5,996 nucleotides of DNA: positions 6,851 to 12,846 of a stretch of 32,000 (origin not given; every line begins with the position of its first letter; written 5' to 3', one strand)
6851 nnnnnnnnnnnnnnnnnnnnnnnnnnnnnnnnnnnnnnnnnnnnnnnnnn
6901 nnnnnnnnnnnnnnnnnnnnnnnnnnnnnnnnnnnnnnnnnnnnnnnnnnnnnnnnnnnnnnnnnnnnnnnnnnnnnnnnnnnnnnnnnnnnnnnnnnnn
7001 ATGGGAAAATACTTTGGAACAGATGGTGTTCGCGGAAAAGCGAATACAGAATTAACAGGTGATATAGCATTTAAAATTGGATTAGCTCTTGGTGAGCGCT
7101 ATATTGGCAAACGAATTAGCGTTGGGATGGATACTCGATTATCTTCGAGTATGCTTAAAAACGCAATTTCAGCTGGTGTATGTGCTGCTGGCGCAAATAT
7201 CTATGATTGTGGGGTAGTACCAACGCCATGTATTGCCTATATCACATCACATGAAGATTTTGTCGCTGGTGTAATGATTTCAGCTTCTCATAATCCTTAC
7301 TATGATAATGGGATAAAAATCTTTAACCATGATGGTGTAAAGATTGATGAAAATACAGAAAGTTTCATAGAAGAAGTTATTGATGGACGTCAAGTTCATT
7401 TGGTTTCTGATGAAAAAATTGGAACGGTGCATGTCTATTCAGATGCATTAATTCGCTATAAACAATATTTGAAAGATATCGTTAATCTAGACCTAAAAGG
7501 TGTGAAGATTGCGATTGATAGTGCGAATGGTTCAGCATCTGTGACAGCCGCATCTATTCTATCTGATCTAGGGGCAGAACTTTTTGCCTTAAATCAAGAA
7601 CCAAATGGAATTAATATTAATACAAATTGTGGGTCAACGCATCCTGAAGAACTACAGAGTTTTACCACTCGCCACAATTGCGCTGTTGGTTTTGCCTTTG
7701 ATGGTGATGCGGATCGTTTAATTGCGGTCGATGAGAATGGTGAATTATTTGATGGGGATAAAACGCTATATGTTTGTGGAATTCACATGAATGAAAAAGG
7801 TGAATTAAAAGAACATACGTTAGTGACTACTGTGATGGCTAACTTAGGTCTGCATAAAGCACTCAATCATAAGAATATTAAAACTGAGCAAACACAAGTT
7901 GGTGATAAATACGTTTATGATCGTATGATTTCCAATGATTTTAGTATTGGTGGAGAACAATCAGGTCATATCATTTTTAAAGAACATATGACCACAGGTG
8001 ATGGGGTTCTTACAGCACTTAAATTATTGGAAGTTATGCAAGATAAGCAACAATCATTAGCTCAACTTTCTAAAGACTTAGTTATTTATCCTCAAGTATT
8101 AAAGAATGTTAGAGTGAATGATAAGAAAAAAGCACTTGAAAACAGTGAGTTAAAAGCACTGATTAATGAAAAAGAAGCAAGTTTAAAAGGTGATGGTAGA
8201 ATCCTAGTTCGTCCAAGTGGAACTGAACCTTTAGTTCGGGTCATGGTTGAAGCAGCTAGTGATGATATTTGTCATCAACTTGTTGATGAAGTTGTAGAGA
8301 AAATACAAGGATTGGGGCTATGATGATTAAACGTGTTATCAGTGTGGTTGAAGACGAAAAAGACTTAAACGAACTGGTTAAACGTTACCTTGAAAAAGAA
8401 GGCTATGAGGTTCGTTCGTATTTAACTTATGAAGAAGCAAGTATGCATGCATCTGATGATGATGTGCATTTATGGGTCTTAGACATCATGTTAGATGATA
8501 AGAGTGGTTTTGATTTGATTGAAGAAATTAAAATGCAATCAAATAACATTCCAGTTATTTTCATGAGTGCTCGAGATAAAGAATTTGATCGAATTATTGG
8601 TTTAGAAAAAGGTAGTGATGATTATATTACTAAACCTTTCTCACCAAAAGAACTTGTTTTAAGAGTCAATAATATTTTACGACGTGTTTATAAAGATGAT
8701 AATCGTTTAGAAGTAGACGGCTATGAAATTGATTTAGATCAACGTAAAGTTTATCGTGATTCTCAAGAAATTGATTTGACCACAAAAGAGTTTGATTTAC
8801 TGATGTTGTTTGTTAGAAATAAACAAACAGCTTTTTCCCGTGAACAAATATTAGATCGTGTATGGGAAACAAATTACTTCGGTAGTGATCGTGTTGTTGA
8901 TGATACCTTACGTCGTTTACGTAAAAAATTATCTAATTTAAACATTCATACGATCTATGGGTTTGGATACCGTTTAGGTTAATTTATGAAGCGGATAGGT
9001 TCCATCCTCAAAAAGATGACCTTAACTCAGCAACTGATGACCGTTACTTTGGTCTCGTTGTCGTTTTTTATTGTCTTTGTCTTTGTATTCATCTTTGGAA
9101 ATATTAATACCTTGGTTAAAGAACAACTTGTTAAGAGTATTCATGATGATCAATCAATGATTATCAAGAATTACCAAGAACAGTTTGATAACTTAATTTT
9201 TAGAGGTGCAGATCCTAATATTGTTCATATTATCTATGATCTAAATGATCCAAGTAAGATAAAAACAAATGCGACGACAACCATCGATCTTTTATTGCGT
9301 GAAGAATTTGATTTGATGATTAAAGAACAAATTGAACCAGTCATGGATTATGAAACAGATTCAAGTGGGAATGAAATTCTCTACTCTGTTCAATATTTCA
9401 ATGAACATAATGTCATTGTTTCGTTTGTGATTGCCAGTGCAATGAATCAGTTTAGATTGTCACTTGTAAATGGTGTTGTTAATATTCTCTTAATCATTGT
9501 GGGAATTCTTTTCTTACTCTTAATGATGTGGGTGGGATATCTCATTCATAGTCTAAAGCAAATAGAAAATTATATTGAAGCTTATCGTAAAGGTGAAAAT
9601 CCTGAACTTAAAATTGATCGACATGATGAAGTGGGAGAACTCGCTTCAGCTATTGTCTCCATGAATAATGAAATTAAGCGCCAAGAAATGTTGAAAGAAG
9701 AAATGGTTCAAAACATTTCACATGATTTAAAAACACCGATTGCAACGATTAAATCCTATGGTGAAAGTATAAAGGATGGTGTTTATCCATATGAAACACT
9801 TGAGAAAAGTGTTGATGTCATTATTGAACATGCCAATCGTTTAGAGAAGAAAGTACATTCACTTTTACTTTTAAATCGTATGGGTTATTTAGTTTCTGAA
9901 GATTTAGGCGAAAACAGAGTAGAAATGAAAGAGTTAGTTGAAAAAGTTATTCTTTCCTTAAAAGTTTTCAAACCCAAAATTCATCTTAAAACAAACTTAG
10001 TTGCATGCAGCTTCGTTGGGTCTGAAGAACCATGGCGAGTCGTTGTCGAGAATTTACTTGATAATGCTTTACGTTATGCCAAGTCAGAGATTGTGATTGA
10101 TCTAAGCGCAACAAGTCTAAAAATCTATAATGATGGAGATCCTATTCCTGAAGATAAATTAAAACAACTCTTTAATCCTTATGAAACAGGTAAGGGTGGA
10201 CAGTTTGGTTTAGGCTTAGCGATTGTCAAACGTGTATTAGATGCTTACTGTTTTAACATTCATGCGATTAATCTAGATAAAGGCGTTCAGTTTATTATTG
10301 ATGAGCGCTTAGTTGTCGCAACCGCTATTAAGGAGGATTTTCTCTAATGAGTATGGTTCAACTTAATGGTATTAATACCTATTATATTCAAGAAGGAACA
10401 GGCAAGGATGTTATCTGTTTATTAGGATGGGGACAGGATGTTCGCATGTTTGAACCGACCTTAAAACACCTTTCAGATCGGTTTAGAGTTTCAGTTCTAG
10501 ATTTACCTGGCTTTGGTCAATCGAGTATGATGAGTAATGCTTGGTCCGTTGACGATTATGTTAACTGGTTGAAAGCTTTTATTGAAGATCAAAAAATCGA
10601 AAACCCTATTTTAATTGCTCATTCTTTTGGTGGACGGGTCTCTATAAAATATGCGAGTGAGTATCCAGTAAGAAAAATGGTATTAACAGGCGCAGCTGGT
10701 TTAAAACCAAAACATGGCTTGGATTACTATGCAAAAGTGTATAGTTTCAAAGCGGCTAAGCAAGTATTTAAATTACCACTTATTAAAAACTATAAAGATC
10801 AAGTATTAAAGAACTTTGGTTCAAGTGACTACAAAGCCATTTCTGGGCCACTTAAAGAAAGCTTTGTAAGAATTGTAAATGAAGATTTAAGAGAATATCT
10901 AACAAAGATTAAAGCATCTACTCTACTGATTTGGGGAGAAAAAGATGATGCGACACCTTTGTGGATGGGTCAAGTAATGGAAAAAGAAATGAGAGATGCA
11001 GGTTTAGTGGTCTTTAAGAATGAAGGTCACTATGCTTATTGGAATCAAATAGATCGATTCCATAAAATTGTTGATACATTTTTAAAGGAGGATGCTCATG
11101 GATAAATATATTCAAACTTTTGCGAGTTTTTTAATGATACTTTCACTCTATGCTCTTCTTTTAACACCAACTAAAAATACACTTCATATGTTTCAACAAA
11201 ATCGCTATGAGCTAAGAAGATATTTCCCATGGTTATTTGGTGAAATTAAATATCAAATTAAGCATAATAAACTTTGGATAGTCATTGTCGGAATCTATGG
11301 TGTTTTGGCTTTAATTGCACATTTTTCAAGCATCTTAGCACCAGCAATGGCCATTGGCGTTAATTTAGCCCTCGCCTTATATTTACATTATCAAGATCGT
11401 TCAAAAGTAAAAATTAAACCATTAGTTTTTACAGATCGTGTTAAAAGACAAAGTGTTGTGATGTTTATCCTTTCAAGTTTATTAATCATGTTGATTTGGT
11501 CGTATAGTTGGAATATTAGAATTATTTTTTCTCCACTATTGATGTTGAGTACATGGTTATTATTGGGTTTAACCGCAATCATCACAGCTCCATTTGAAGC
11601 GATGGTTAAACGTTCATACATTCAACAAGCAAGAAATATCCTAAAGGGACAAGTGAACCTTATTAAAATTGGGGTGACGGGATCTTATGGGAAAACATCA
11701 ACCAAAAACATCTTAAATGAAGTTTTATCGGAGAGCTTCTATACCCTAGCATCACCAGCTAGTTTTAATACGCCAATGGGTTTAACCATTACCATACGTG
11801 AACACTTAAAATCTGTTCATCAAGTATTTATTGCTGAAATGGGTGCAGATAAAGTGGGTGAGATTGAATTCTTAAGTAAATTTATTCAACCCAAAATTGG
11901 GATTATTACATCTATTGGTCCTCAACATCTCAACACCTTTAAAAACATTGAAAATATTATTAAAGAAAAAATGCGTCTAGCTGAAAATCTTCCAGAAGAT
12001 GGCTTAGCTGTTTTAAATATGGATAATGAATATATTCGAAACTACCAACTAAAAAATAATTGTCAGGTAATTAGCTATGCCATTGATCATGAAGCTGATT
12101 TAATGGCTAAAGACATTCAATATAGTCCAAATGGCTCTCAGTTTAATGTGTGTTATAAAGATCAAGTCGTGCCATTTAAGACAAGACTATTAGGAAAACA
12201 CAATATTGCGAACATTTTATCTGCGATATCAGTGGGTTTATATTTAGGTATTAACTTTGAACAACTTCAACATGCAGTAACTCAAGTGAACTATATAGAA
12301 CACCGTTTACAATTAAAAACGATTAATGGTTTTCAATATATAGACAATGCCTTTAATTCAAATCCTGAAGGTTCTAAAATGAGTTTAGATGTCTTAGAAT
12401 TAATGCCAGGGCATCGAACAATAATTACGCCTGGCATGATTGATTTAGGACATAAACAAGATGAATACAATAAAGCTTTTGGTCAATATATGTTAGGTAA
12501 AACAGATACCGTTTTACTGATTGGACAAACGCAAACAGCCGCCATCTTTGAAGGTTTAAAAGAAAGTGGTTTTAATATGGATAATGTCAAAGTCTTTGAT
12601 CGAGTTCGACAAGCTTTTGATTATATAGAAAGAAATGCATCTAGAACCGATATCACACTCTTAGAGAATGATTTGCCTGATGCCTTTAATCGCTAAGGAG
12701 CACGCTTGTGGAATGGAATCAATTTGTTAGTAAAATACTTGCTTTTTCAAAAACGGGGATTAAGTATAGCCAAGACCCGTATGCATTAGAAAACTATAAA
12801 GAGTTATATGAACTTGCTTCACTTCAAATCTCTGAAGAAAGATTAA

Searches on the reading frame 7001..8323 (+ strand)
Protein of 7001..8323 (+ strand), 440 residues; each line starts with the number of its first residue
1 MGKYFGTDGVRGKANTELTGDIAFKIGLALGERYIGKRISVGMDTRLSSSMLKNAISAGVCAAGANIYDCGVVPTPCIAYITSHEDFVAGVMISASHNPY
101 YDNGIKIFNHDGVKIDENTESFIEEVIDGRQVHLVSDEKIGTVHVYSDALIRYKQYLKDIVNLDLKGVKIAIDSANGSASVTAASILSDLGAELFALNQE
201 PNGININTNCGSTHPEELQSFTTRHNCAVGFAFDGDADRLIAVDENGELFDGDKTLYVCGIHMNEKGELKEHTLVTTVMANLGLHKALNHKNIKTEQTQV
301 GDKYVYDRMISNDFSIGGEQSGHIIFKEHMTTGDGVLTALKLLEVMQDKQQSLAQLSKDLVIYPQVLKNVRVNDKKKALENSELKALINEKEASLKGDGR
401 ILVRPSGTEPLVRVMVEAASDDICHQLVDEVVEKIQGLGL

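Call 59: search_protein_families(library=pfam, proteins=[window:7001-8323:+], max_evalue=0.00001)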
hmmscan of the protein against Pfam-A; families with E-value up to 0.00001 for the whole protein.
window:7001-8323:+ (440 aa): 4 families
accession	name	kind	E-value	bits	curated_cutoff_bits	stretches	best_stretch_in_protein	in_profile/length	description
PF02878.22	PGM_PMM_I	-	2.2e-39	134.7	22.5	1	3-128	2-132/138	Phosphoglucomutase/phosphomannomutase, alpha/beta/alpha domain I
PF02880.22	PGM_PMM_III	-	2.8e-34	118.1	20.7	1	251-360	1-111/115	Phosphoglucomutase/phosphomannomutase, alpha/beta/alpha domain III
PF00408.26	PGM_PMM_IV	-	5.9e-21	74.7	23.1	1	367-433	1-67/68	Phosphoglucomutase/phosphomannomutase, C-terminal domain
PF02879.22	PGM_PMM_II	-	1.8e-14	54.5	29.3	1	154-247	4-103/103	Phosphoglucomutase/phosphomannomutase, alpha/beta/alpha domain II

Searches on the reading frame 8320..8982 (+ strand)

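Call 59: search_protein_families(library=pfam, proteins=[window:8320-8982:+], max_evalue=0.00001)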
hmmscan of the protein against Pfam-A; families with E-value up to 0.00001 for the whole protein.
window:8320-8982:+ (220 aa): 2 families
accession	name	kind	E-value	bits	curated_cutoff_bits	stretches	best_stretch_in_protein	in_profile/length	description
PF00072.30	Response_reg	-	1.4e-24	86.8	30.2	1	7-116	1-110/111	Response regulator receiver domain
PF00486.34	Trans_reg_C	-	4.5e-23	81.6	26.2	1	149-219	2-77/77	Transcriptional regulatory protein, C terminal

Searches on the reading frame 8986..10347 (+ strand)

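Call 59: search_protein_families(library=pfam, proteins=[window:8986-10347:+], max_evalue=0.00001)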
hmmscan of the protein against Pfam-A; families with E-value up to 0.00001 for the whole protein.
window:8986-10347:+ (453 aa): 2 families
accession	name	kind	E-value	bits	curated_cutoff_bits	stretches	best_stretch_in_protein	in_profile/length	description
PF02518.31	HATPase_c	-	9.7e-14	52.2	26.4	1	347-427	3-93/111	Histidine kinase-, DNA gyrase B-, and HSP90-like ATPase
PF00512.31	HisKA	-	2e-13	50.6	26.9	1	237-299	2-63/66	His Kinase A (phospho-acceptor) domain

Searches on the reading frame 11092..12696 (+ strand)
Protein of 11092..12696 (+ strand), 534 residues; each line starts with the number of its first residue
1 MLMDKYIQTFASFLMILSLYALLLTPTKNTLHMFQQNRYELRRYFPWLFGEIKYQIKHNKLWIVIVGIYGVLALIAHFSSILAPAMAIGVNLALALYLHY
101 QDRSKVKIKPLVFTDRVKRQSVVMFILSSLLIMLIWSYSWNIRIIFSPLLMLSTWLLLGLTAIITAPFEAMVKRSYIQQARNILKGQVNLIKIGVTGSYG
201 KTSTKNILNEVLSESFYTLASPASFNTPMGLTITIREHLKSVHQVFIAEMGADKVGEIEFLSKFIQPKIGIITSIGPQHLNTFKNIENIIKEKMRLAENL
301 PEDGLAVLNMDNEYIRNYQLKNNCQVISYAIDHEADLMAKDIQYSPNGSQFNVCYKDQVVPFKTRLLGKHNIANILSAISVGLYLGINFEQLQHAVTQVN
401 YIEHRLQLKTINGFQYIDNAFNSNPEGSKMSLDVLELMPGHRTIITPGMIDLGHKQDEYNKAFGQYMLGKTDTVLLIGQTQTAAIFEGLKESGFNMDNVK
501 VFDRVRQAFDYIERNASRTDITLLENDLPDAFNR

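Call 7: search_protein_families(library=pfam, proteins=[window:11092-12696:+])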
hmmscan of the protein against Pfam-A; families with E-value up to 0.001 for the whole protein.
window:11092-12696:+ (534 aa): 2 families
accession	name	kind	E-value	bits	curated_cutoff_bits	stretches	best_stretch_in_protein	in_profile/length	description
PF08245.18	Mur_ligase_M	-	1e-46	159.9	24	1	195-381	1-199/200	Mur ligase middle domain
PF02875.26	Mur_ligase_C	-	4.7e-09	37.6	28.4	1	404-524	1-123/127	Mur ligase, glutamate ligase domain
